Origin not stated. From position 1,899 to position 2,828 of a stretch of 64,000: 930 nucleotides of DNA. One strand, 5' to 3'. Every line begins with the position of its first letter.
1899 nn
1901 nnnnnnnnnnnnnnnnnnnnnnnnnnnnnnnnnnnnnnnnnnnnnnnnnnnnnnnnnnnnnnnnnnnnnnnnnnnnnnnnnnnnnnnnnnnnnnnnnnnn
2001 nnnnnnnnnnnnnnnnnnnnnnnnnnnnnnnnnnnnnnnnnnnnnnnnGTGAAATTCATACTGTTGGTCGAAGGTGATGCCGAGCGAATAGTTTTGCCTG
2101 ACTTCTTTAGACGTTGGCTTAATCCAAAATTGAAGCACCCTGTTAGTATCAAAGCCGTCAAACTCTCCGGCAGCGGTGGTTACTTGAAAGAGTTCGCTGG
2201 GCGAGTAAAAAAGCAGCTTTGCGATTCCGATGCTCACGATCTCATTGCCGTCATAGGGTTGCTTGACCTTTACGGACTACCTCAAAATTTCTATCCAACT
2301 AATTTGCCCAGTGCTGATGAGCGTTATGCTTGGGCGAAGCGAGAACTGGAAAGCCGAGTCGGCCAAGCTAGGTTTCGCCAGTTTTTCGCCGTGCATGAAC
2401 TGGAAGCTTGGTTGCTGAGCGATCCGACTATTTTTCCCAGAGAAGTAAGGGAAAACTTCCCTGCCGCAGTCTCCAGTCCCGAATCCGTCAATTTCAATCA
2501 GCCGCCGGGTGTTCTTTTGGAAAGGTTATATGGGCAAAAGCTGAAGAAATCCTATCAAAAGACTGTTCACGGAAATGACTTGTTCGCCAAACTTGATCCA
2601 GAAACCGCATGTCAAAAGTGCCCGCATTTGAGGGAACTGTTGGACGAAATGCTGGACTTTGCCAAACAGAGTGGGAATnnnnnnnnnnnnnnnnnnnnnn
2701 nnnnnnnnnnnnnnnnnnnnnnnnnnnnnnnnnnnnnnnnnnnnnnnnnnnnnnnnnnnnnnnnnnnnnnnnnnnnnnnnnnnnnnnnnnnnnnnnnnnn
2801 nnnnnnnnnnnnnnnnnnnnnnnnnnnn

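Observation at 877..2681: AT-rich ATPase + DUF4276 two-gene cassette inserted between an oxidoreductase gene and recG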

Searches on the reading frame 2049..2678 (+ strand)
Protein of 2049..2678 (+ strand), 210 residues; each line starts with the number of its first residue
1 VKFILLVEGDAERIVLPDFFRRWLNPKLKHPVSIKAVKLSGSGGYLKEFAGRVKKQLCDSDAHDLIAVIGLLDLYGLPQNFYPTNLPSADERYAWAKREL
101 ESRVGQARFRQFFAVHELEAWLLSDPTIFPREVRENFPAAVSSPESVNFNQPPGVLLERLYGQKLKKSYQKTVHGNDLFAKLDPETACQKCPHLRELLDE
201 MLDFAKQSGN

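Call 4: search_protein_families(library=pfam, proteins=[window:2049-2678:+], max_evalue=0.01)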
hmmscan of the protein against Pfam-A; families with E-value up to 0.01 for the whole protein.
window:2049-2678:+ (210 aa): 2 families
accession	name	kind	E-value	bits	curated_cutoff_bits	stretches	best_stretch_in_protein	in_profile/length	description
PF14103.11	DUF4276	-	1.6e-28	100.7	30.2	1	7-201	1-191/192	Domain of unknown function (DUF4276)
PF20469.4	OLD-like_TOPRIM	-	6.8e-05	23.8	23.2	1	3-43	5-44/67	Overcoming lysogenization defect protein-like, TOPRIM domain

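Call 5: search_protein_families(library=padloc, proteins=[window:2049-2678:+], max_evalue=0.01)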
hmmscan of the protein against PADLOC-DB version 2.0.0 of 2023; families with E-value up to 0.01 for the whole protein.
window:2049-2678:+ (210 aa): 10 families
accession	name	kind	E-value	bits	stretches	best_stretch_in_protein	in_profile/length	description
PDLC04188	HEC-01B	-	3.1e-19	67.6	1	3-204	15-226/230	-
PDLC04190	HEC-01B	-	4.3e-07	28.4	1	46-132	47-137/168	-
PDLC04201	HEC-01B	-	1.4e-05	22.7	1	112-201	104-196/202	-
PDLC04189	HEC-01B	-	1.9e-05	22.6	1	43-203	51-223/223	-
PDLC04200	HEC-01B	-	2.5e-05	22.2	1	109-207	113-208/218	-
PDLC04191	HEC-01B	-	4.2e-05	21.6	0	102-201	83-185/192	-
PDLC04196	HEC-01B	-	6.6e-05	21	1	104-204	96-191/197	-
PDLC00096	GajA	-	0.001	15.9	1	3-41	388-426/630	AAA ATPase domain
PDLC00080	GajA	-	0.0067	13.2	1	2-53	386-437/622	AAA ATPase domain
PDLC04185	HEC-01B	-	0.0069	14.5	0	100-134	81-116/188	-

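Call 6: search_protein_families(library=ncbifam, proteins=[window:2049-2678:+], max_evalue=0.01)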
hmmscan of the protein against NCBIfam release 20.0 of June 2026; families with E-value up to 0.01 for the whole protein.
window:2049-2678:+ (210 aa): 0 families

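Call 18: find_homologous_proteins(query=window:2049-2678:+, max_evalue=0.001)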
Query window:2049-2678:+ (210 aa): 1039 proteins with E <= 0.001 among 1372 candidates; the best 120 are listed.
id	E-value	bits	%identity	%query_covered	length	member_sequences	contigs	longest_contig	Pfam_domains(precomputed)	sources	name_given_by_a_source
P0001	1.5e-138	478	100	100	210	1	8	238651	PF14103.12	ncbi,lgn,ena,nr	ncbi:MAG TPA: DUF4276 family protein [Blastocatellia bacterium]|nr:DUF4276 family protein [Blastocat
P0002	4.1e-107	375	78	100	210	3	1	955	PF14103.12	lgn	-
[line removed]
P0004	1.1e-97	344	72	100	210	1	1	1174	PF14103.12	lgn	-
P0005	1.9e-88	314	69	100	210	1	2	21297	PF14103.12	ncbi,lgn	-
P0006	1.1e-86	308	68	100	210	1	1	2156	PF20469.5,PF14103.12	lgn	-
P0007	2.0e-85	304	66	100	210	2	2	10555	PF14103.12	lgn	-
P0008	3.5e-84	300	66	100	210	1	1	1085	PF14103.12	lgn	-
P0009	3.5e-83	297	64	100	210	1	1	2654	PF14103.12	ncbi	-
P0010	2.0e-81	291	63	100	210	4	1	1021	PF14103.12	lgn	-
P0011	6.1e-81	289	63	99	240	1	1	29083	PF14103.12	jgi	jgi:hypothetical protein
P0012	8.4e-81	289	63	100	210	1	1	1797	PF14103.12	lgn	-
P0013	1.0e-80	289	62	100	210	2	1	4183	PF14103.12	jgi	-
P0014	1.4e-80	288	62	100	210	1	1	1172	PF14103.12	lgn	-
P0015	6.1e-80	286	63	100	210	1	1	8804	PF14103.12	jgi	jgi:hypothetical protein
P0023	8.7e-78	279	61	100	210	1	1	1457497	PF20469.5,PF14103.12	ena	-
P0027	1.0e-75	272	58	100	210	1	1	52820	PF14103.12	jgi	jgi:hypothetical protein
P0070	6.4e-64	234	53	99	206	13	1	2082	PF14103.12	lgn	-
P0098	5.7e-63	231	52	99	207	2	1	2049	PF14103.12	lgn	-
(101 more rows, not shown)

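Call 19: find_encoding_contigs(protein=P0001, flank=10000, max_places=8)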
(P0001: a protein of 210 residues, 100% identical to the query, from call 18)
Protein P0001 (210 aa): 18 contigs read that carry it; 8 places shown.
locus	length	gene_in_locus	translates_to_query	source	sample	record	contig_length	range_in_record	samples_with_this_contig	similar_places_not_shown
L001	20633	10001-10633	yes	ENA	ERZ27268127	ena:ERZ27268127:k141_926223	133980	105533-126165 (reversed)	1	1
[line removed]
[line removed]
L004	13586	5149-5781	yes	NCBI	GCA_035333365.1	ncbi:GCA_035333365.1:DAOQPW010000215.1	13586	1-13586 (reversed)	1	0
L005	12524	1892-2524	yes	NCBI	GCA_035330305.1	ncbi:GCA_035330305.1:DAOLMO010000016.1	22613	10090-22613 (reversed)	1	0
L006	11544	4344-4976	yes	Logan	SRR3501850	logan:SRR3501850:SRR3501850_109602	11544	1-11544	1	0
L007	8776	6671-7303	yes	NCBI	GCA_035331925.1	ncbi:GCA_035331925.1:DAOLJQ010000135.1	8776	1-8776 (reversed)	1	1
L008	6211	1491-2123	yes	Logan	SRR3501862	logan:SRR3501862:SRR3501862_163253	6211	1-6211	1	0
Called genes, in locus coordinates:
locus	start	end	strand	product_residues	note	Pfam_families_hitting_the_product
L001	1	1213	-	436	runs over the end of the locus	PF01011:PQQ (faint), PF23727:Beta-prop_FAM234A_B (faint), PF13360:PQQ_2, PF25293:Beta-prop_EMC1_N (weak), PF13570:Beta-prop_ACSF4 (weak)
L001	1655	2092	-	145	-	PF13840:ACT_7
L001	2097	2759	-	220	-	PF04199:Cyclase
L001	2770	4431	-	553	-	PF05195:AMP_N, PF00557:Peptidase_M24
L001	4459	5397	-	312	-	PF06166:DUF979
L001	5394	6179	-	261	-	PF06149:DUF969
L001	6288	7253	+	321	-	PF00248:Aldo_ket_red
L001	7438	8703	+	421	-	PF01408:GFO_IDH_MocA, PF02894:GFO_IDH_MocA_C, PF22725:GFO_IDH_MocA_C3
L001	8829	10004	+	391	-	PF02463:SMC_N (faint), PF11398:DUF2813 (weak), PF13175:AAA_15, PF13304:AAA_21, PF13175:AAA_15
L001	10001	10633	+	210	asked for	PF14103:DUF4276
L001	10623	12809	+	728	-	PF17191:RecG_wedge, PF00270:DEAD, PF04851:ResIII, PF00271:Helicase_C, PF22590:Cas3-like_C_2 (weak), PF19833:RecG_dom3_C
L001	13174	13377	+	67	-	-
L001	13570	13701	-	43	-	-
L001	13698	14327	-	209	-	PF00144:Beta-lactamase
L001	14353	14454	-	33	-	-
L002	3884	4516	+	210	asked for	PF14103:DUF4276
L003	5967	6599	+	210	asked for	PF14103:DUF4276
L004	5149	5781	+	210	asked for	PF14103:DUF4276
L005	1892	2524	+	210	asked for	PF14103:DUF4276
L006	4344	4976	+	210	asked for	PF14103:DUF4276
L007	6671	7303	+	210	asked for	PF14103:DUF4276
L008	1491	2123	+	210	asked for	PF14103:DUF4276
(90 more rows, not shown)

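Call 20: find_encoding_contigs(protein=P0005, flank=10000, max_places=4)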
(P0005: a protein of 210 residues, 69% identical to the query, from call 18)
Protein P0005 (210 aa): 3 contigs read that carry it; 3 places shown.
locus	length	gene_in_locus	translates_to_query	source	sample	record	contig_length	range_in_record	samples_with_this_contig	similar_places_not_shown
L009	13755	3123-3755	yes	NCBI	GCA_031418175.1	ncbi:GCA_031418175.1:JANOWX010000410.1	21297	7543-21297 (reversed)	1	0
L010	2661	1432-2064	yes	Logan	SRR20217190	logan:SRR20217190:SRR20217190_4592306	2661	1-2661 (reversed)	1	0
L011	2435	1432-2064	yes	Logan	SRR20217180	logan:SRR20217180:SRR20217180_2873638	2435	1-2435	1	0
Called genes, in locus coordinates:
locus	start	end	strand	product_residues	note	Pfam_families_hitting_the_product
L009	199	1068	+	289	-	-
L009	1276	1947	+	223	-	PF05685:Uma2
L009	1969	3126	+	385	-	PF02463:SMC_N (weak), PF11398:DUF2813 (weak), PF13175:AAA_15, PF13476:AAA_23 (weak), PF13304:AAA_21, PF13175:AAA_15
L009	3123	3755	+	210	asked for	PF14103:DUF4276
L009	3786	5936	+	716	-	PF17191:RecG_wedge, PF01336:tRNA_anti-codon (weak), PF00176:SNF2-rel_dom (weak), PF04851:ResIII, PF00270:DEAD, PF00271:Helicase_C, PF22590:Cas3-like_C_2 (weak), PF19833:RecG_dom3_C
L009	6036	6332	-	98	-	-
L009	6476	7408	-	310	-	PF01612:DNA_pol_A_exo1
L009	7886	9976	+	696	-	PF01833:TIG, PF19190:BACON_2 (weak), PF13004:BACON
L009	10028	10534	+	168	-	PF13620:CarboxypepD_reg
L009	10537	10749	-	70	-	-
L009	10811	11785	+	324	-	PF25183:OMP_b-brl_4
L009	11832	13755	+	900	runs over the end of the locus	PF00656:Peptidase_C14, PF13525:YfiO (faint)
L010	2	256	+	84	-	?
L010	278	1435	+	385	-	PF02463:SMC_N (weak), PF11398:DUF2813 (weak), PF13175:AAA_15, PF13476:AAA_23 (weak), PF13304:AAA_21, PF13175:AAA_15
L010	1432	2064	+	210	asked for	PF14103:DUF4276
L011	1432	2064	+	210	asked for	PF14103:DUF4276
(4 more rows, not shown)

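Call 22: find_encoding_contigs(protein=P0011, flank=8000, max_places=2)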
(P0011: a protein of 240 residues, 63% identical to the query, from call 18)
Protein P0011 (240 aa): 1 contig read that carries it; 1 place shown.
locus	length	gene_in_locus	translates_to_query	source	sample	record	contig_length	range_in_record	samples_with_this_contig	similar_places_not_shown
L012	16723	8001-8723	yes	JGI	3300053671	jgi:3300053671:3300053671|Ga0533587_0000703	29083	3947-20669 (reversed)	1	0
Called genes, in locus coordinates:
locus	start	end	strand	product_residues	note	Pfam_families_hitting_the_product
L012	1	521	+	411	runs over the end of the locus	-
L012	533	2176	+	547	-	PF01408:GFO_IDH_MocA, PF19051:GFO_IDH_MocA_C2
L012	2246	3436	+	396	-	PF25046:DUF7790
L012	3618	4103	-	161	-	PF13441:Gly-zipper_YMGG (weak)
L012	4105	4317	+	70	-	-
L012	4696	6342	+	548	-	PF03853:YjeF_N, PF01256:Carb_kinase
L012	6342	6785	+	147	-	PF02367:TsaE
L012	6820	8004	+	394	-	PF02463:SMC_N, PF11398:DUF2813 (faint), PF13175:AAA_15, PF13304:AAA_21, PF13175:AAA_15 (weak)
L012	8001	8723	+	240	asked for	PF14103:DUF4276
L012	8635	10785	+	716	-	PF17191:RecG_wedge, PF04851:ResIII, PF00270:DEAD, PF00271:Helicase_C, PF22590:Cas3-like_C_2 (weak), PF19833:RecG_dom3_C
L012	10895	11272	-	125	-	-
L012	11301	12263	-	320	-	PF01612:DNA_pol_A_exo1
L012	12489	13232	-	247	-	PF00226:DnaJ (faint)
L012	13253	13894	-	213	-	PF00702:Hydrolase (faint), PF12710:HAD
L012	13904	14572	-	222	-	PF03548:LolA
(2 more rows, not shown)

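Call 23: find_encoding_contigs(protein=P0023, flank=8000, max_places=2)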
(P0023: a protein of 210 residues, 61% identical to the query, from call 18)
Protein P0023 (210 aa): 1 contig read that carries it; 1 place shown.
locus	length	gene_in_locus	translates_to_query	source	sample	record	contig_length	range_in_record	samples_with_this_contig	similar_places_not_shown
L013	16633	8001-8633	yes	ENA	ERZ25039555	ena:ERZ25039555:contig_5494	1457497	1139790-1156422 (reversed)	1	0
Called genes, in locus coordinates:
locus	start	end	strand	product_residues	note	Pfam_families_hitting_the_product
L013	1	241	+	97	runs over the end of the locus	-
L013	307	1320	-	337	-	PF13249:SQHop_cyclase_N (faint), PF13243:SQHop_cyclase_C (weak)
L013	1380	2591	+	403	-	PF25046:DUF7790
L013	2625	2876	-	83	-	-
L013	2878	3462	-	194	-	-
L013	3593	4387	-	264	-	PF13441:Gly-zipper_YMGG (weak)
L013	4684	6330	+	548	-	PF03853:YjeF_N, PF01256:Carb_kinase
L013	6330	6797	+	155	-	PF02367:TsaE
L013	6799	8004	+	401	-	PF02463:SMC_N (weak), PF11398:DUF2813 (faint), PF13175:AAA_15, PF13304:AAA_21, PF13175:AAA_15 (weak)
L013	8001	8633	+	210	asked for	PF14103:DUF4276, PF20469:OLD-like_TOPRIM (weak)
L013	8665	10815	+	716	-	PF17191:RecG_wedge, PF04851:ResIII, PF00270:DEAD, PF00271:Helicase_C, PF22590:Cas3-like_C_2 (weak), PF19833:RecG_dom3_C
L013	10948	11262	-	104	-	-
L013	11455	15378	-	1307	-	PF00932:LTD, PF03372:Exo_endo_phos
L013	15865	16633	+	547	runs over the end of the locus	PF05036:SPOR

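Call 24: find_encoding_contigs(protein=P0027, flank=8000, max_places=2)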
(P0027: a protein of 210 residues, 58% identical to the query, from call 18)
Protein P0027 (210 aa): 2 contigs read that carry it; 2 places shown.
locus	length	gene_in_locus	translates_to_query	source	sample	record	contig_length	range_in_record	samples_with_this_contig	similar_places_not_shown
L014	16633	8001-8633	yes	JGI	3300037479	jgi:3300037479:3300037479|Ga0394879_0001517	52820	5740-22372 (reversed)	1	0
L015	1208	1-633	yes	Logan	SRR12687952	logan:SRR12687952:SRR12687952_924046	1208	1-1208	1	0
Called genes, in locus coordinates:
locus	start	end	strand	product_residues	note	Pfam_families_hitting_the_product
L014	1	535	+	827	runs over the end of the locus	PF03030:H_PPase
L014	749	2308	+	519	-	PF00005:ABC_tran, PF13304:AAA_21 (faint), PF00005:ABC_tran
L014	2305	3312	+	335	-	PF02653:BPD_transp_2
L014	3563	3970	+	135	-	PF01475:FUR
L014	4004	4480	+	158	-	PF00210:Ferritin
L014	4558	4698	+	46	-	-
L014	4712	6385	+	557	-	PF03853:YjeF_N, PF01256:Carb_kinase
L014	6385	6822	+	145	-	PF02367:TsaE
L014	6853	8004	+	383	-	PF02463:SMC_N, PF11398:DUF2813 (faint), PF13175:AAA_15, PF13304:AAA_21, PF13175:AAA_15 (weak)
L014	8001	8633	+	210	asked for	PF14103:DUF4276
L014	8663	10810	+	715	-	PF17191:RecG_wedge, PF01336:tRNA_anti-codon (weak), PF00176:SNF2-rel_dom (weak), PF04851:ResIII, PF00270:DEAD, PF00271:Helicase_C, PF22590:Cas3-like_C_2 (weak), PF19833:RecG_dom3_C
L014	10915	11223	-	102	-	-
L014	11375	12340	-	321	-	PF01612:DNA_pol_A_exo1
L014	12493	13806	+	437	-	PF00890:FAD_binding_2 (weak), PF01266:DAO, PF01494:FAD_binding_3 (weak), PF01946:Thi4, PF07992:Pyr_redox_2 (weak), PF12831:FAD_oxidored, PF13450:NAD_binding_8, PF01593:Amino_oxidase, +4 more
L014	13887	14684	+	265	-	PF00378:ECH_1, PF16113:ECH_2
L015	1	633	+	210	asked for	PF14103:DUF4276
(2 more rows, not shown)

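Call 26: find_related_loci(query=A1, collection=genome_contigs, flank=8000)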
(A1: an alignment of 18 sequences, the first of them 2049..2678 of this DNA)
Query A1 (210 aa) in genome_contigs; peptide patterns used: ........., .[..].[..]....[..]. (x = any residue, [..] = any of these).
389 stretches matched a pattern; 235 encode a relative of the query (tblastn E <= 1e-3); the best 80 are kept; 80 distinct loci.
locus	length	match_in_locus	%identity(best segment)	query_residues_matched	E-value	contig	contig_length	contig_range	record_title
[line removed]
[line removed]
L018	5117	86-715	61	1-210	4e-84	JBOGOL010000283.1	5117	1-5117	MAG: Blastocatellia bacterium isolate M3-S_metawrap_bin.6 k127_737555, whole genome shotgun sequence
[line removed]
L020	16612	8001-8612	58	1-210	3e-76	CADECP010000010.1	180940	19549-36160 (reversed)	MAG: uncultured Acidobacteria bacterium isolate Acidobacteria sp. RBC074 genome assembly, contig: MAG074_10, whole genom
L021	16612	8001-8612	56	1-209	4e-72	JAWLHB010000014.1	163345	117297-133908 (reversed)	MAG: Lentisphaeria bacterium isolate 30dZY2.bin.23 NODE_203_length_163345_cov_11.507651, whole genome shotgun sequence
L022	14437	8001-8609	55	1-209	1e-71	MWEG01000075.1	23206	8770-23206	MAG: Lentisphaerae bacterium ADurb.Bin082 BWX73_contig000075, whole genome shotgun sequence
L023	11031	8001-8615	54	1-207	1e-71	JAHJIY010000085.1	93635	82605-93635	MAG: Proteobacteria bacterium isolate Modern_marine_rock_biofilm.mb.12 Modern_marine_rock.mb.12_k141_695598, whole genom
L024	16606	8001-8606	56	1-208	2e-71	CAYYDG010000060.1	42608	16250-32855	MAG TPA_asm: uncultured Heliomicrobium sp. isolate binchicken_co276_100 genome assembly, contig: NODE_869_length_42608_c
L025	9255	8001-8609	55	1-209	4e-71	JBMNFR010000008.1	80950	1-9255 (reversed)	MAG: Lentisphaeria bacterium isolate SBF912LR0HQ0165 contig_46557, whole genome shotgun sequence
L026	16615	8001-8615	55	1-207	6e-71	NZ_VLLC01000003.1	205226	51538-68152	Desulfobotulus alkaliphilus strain ASO4-4 LZ24DRAFT_scaffold00003.3, whole genome shotgun sequence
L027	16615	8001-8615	53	1-207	2e-70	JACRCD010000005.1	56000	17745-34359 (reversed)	MAG: Deltaproteobacteria bacterium isolate NC_groundwater_1637_Pr3_B-0.1um_54_18 SR-2_scaffold_141_47332, whole genome s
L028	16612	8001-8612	54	1-210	1e-70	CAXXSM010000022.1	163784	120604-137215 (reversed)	MAG: bacterium isolate 04c6e7c0-51ca-4241-8bf9-7f12ca1f9b1d genome assembly, contig: contig_22, whole genome shotgun seq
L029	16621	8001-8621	51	1-209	3e-70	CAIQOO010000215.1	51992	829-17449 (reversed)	MAG: uncultured beta proteobacterium isolate Loclat_bin-12181 genome assembly, contig: bin-12181:215/243, whole genome s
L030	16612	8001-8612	53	1-206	5e-70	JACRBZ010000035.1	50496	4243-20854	MAG: Deltaproteobacteria bacterium isolate NC_groundwater_1633_Pr3_B-0.1um_51_17 SR-2_scaffold_141_1159967, whole genome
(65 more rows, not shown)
